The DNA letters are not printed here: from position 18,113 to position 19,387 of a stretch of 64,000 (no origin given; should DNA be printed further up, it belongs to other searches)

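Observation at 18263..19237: Inteins with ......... endonuclease domains in the primase-helicase P-loop (here) and in the RNA ligase (45521..46597)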

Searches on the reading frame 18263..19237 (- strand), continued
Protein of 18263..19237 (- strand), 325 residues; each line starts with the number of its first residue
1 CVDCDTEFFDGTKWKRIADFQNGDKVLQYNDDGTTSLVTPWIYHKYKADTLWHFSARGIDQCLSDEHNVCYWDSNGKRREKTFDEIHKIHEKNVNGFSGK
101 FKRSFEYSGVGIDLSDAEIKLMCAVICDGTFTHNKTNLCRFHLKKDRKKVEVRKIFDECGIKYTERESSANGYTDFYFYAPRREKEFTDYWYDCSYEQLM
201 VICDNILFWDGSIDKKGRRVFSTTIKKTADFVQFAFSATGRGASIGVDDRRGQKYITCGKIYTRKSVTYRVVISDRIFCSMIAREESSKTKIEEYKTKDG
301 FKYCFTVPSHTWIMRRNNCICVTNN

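Call 71: search_protein_families(library=pfam, proteins=[P0246, P0247, P0253, P0259, P0260, P0274, P0312, P0346, P0356, P0273], max_evalue=0.0001)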
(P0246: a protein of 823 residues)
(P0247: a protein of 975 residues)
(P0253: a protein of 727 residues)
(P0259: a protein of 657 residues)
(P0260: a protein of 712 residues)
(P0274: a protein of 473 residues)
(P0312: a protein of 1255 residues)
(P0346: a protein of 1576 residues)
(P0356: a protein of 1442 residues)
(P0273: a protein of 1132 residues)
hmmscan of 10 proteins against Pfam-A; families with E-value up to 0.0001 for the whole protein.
P0246 (823 aa): 0 families

P0247 (975 aa): 2 families
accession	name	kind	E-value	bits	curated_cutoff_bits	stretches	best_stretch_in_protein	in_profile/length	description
PF13177.12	DNA_pol3_delta2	-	2.2e-09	38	27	1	733-784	108-159/161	DNA polymerase III, delta subunit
PF22608.2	DNAX_ATPase_lid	-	5.4e-06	26.5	27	1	789-826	1-38/49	DNA polymerase III clamp loader subunit, ATPase lid domain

P0253 (727 aa): 2 families
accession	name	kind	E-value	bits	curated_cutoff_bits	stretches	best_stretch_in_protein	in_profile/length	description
PF03796.21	DnaB_C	-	3e-28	99.3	27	1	509-719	30-249/255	DnaB-like helicase C terminal domain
PF13481.12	AAA_25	-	4.8e-05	23.5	27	1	525-652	72-191/195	AAA domain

P0259 (657 aa): 3 families
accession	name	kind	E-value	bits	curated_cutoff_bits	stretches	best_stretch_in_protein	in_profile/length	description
PF13177.12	DNA_pol3_delta2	-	4.9e-23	82.3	27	1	392-474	78-160/161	DNA polymerase III, delta subunit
PF00004.35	AAA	-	5.9e-11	43.4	21.2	1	365-469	8-126/131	ATPase family associated with various cellular activities (AAA)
PF12169.13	DNA_pol3_gamma3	-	1.7e-05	25.1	24.4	0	536-594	10-68/143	DNA polymerase III subunits gamma and tau domain III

P0260 (712 aa): 5 families
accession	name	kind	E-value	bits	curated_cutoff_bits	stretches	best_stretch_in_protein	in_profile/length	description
PF13604.12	AAA_30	-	1.6e-22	80.6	27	1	353-497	21-173/191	AAA domain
PF13538.12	UvrD_C_2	-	1.7e-12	47.4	27.4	1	637-684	2-52/52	UvrD-like helicase C-terminal domain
PF13245.12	AAA_19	-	1.5e-11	45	25.1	1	351-453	12-131/134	AAA domain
PF18335.7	SH3_13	-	4.3e-10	39.7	41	1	554-621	1-65/65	ATP-dependent RecD-like DNA helicase SH3 domain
PF01443.25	Viral_helicase1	-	4.8e-06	27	21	0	635-684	178-227/228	Viral superfamily 1 RNA helicase core domain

P0274 (473 aa): 1 family
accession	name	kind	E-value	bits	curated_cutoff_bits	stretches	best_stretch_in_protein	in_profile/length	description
PF04466.19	Terminase_3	-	7.3e-12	45.7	23.2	1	360-470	8-110/201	Phage terminase large subunit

P0312 (1255 aa): 3 families
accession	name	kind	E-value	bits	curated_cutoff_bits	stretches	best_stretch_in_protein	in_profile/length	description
PF02534.20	T4SS-DNA_transf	-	3.1e-51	175.1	20.1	2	897-1043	296-443/468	Type IV secretory system Conjugative DNA transfer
PF12696.13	TraG-D_C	-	6.9e-27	94.3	22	1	904-1024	1-125/126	TraM recognition site of TraD and TraG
PF10412.15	TrwB_AAD_bind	-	2.6e-12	46.8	20.5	1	900-1038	241-381/387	Type IV secretion-system coupling protein DNA-binding domain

P0346 (1576 aa): 1 family
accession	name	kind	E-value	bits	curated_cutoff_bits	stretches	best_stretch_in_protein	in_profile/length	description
PF19044.6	P-loop_TraG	-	4.2e-11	42.6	25.8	1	1216-1501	25-319/413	TraG P-loop domain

P0356 (1442 aa): 3 families
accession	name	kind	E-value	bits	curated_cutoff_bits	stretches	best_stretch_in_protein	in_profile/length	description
PF14890.11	Intein_splicing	-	1.2e-22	80.9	35.8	1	981-1340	10-155/155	Intein splicing domain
PF13392.12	HNH_3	-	1.6e-07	31.3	24.8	1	1097-1130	11-43/46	HNH endonuclease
PF01079.26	Hint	-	9.2e-05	22.6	29.7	0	962-1042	9-84/213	Hint module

P0273 (1132 aa): 2 families
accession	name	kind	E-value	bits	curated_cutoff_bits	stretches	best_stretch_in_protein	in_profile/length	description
PF13155.12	Toprim_2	-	3.3e-06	27.8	22.1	1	372-451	5-80/88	Toprim-like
PF13481.12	AAA_25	-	3.4e-06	27.2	27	1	854-1009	42-192/195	AAA domain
